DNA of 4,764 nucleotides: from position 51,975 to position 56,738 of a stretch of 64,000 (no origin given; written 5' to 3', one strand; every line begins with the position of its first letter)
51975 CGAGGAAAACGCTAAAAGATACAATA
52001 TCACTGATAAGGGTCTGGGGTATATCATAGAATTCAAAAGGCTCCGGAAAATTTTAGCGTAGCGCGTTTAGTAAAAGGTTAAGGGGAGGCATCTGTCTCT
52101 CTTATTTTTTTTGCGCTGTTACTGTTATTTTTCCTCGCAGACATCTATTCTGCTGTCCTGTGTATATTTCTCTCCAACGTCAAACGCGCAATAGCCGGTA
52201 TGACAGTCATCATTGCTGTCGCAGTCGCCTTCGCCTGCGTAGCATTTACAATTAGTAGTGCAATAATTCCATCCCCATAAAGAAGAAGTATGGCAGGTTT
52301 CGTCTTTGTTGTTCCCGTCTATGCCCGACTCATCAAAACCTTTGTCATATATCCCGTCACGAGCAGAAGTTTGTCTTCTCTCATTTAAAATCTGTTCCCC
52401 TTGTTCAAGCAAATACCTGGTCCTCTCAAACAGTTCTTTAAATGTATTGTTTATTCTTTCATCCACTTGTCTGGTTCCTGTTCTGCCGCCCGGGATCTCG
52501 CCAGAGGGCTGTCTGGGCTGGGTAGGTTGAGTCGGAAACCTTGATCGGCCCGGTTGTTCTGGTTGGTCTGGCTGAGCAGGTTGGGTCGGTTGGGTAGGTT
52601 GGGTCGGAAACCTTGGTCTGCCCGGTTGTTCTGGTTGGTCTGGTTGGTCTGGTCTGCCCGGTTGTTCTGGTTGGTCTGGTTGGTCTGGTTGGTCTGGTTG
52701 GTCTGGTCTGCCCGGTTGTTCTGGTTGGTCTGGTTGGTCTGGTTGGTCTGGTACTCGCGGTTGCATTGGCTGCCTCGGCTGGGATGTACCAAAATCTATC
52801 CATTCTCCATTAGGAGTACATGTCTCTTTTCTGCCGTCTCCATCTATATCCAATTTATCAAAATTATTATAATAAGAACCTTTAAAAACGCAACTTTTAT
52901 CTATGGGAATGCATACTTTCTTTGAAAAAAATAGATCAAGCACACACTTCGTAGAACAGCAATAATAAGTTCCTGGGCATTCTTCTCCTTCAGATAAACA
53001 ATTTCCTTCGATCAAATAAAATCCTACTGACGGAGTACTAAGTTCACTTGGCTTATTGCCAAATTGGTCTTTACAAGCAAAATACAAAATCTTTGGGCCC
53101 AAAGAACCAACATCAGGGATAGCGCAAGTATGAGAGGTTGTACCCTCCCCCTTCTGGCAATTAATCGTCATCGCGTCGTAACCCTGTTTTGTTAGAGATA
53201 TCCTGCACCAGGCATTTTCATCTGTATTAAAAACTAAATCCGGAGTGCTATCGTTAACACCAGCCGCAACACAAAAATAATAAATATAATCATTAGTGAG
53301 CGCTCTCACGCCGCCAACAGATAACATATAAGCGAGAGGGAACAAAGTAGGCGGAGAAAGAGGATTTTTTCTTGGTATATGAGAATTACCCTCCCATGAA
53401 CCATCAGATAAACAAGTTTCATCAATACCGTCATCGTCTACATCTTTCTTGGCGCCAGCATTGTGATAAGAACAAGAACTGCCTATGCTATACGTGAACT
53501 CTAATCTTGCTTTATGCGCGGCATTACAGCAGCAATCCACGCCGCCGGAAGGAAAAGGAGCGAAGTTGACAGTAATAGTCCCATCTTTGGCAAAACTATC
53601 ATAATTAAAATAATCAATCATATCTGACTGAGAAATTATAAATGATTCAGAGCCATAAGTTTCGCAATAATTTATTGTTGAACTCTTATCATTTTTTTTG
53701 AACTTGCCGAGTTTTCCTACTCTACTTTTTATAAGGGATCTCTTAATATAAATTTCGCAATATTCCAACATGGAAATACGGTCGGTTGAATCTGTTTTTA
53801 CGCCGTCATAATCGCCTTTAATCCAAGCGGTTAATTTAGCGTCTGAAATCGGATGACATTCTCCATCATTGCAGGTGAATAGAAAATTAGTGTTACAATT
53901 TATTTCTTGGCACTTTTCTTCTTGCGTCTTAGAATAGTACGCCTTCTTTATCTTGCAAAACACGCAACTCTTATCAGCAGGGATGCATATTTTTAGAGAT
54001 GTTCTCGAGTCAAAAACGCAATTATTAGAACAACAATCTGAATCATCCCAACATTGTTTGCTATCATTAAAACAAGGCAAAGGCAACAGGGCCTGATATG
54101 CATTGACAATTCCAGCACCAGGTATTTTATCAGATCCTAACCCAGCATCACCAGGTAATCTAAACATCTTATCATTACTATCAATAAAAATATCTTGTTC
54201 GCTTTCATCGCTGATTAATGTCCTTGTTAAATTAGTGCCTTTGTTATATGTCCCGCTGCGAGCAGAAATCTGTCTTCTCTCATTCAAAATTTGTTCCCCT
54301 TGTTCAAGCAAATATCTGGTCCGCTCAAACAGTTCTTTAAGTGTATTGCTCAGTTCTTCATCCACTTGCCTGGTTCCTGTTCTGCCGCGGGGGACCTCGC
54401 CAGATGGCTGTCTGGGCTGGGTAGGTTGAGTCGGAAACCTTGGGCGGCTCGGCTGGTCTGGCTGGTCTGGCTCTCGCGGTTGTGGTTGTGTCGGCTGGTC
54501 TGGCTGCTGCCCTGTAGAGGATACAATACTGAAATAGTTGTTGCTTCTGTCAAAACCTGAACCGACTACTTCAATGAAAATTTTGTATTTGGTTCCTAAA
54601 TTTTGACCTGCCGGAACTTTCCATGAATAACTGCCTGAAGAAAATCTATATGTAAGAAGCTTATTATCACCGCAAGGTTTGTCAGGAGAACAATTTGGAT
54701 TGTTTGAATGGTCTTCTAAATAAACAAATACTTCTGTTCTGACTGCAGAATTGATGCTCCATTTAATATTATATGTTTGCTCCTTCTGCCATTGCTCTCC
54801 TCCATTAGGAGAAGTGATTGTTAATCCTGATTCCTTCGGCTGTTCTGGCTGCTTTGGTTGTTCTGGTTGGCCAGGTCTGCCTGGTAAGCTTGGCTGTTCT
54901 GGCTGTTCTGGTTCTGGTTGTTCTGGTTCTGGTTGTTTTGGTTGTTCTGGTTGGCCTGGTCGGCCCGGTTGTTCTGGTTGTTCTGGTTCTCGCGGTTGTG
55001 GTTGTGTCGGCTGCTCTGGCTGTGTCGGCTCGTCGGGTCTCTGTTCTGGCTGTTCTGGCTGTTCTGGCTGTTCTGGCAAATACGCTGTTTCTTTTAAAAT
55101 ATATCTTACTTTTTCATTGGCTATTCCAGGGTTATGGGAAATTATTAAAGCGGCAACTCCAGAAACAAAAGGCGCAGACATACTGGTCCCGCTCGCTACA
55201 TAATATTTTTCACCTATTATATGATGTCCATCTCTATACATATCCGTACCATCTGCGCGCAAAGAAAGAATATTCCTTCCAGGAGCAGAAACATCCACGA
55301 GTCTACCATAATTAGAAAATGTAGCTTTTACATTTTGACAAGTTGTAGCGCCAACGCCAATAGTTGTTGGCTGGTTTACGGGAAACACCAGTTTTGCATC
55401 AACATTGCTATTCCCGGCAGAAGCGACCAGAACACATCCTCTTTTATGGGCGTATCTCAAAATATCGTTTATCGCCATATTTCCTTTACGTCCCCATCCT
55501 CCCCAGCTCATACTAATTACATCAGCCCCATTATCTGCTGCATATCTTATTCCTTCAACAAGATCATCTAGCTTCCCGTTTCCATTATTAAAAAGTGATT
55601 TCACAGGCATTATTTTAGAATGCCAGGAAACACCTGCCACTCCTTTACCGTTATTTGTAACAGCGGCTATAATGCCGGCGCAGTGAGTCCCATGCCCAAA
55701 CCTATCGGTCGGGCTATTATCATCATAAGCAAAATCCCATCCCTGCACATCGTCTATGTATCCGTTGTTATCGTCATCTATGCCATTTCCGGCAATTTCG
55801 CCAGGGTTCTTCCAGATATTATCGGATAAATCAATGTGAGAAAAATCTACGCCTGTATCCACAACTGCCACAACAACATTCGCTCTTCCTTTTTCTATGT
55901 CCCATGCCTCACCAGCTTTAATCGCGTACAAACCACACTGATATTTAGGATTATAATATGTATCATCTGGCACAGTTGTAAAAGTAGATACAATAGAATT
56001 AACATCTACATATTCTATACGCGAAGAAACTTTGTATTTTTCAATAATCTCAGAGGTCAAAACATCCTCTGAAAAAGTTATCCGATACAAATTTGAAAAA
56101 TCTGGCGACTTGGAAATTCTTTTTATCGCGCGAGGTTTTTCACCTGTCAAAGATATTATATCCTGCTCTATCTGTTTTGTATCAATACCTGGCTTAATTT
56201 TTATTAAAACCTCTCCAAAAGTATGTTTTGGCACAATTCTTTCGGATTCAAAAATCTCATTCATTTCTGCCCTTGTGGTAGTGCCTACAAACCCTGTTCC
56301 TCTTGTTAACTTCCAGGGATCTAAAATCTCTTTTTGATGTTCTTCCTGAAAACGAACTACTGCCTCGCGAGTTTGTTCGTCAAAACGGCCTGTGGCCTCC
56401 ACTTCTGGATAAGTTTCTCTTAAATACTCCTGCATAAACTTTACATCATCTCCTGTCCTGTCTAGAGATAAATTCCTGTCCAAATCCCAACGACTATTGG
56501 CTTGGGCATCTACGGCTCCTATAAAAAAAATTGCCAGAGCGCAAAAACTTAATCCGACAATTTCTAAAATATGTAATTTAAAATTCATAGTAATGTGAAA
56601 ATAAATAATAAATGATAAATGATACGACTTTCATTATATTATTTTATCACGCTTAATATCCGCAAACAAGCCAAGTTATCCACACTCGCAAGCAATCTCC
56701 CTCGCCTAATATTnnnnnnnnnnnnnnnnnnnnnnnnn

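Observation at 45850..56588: Duplicated convergent module of a small winged-helix gene facing a 1500-aa secreted subtilase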

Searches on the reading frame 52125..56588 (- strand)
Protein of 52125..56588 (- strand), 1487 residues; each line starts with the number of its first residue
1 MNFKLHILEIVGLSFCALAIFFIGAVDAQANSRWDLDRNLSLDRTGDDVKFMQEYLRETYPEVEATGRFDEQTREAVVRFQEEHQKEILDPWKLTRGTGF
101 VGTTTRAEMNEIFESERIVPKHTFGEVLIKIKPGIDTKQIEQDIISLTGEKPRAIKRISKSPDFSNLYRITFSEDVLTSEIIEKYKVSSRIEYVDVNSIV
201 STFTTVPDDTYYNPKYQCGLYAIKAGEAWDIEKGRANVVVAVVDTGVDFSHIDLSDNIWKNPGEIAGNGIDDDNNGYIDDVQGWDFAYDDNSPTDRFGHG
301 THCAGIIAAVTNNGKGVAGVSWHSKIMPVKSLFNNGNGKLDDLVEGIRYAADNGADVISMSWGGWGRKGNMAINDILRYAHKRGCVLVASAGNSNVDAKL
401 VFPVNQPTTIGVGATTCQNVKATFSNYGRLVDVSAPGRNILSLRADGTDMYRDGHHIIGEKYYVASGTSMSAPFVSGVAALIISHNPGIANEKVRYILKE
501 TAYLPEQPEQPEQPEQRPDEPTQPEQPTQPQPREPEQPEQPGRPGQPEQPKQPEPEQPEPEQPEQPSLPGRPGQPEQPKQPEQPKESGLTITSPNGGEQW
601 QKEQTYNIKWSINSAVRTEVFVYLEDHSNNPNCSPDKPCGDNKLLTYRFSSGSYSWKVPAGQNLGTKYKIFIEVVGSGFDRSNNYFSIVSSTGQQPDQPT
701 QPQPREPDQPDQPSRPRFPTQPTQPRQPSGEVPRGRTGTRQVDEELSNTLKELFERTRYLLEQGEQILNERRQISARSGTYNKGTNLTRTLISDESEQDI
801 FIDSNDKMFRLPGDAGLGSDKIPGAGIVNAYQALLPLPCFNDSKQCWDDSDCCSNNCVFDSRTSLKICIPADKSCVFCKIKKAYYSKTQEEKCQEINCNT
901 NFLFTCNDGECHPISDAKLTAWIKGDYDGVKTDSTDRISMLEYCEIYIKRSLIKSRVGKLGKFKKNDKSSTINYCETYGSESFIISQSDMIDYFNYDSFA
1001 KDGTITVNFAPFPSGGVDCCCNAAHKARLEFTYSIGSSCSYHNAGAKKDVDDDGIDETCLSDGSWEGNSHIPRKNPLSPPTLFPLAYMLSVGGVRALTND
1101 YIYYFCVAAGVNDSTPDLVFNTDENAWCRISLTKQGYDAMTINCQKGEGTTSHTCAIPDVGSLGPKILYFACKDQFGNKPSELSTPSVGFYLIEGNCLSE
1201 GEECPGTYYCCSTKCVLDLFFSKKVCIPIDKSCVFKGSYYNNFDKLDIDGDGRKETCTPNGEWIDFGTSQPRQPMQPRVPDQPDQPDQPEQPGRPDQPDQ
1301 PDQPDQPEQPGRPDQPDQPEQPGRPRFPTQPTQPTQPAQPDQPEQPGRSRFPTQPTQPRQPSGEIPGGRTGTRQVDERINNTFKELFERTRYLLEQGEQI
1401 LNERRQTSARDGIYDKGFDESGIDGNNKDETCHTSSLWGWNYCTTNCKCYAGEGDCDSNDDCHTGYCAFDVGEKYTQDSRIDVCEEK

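Call 3: search_protein_families(library=pfam, proteins=[window:52125-56588:-], max_evalue=0.1)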
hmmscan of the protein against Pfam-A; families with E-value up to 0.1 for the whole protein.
window:52125-56588:- (1487 aa): 4 families
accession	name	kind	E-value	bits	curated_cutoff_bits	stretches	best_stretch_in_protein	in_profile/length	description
PF00082.27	Peptidase_S8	-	9.5e-63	212.6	21.8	1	237-507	3-274/288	Subtilase family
PF01471.23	PG_binding_1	-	2.3e-07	31.3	23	1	45-84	1-41/57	Putative peptidoglycan binding domain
PF09374.15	PG_binding_3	-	0.002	18.7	24.6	1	49-111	3-65/76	Predicted Peptidoglycan domain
PF10342.15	Kre9_KNH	-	0.008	17.3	24.6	1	593-676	1-79/94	Kre9/KNH-like N-terminal Ig-like domain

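Call 61: search_protein_families(library=ncbifam, proteins=[window:52125-56588:-], max_evalue=0.01)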
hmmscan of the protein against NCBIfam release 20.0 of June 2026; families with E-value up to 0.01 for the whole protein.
window:52125-56588:- (1487 aa): 8 families
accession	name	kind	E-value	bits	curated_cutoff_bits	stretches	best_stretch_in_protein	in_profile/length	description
TIGR03921.1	T7SS_mycosin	equivalog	2e-49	168.6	278.75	1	225-507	3-268/353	type VII secretion-associated serine protease mycosin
NF033595.1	denti_PrtP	equivalog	1.6e-35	122.8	300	2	360-502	344-478/606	dentilisin complex serine proteinase subunit PrtP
TIGR03895.1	protease_PatA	subfamily_domain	2.2e-14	53.2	421.05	1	299-513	1-210/606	PatA/PatG family cyanobactin maturation protease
NF049966.1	QH_SP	equivalog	5.6e-10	38.9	165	1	291-503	34-212/219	subtilisin-like serine protease QhpE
NF038253.1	GBS_IgA_bnd_BAC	equivalog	1.8e-07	29.4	1700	2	1277-1363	824-910/1127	IgA Fc-binding protein BAC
NF040553.1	SGO_0316_fam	subfamily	1.3e-05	23.1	1400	1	228-396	278-466/1486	SGO_0316/SGO_0317 family LPXTG-anchored serine peptidase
NF051851.1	AtpSerPepEprS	equivalog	0.0044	15.1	1700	0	218-502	49-337/988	autotransporter serine peptidase EprS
NF040809.1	germ_prot_CspBA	exception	0.008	13.8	1250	0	236-394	652-824/1099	bifunctional germination protease/germinant receptor pseudoprotease CspBA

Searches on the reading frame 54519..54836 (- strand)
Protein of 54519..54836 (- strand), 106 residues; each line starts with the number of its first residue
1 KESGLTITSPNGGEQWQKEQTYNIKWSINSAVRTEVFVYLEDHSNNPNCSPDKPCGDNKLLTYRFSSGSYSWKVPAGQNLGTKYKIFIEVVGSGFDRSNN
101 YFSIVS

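Call 34: search_protein_families(library=pfam, proteins=[window:54519-54836:-], max_evalue=5)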
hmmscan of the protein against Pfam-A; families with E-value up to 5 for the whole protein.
window:54519-54836:- (106 aa): 2 families
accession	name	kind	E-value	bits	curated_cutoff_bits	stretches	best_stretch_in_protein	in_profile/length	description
PF10342.15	Kre9_KNH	-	6.3e-05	24.1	24.6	1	9-92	1-79/94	Kre9/KNH-like N-terminal Ig-like domain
PF19408.5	PKD_6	-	0.063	14.1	25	1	51-79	11-43/82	PKD-like domain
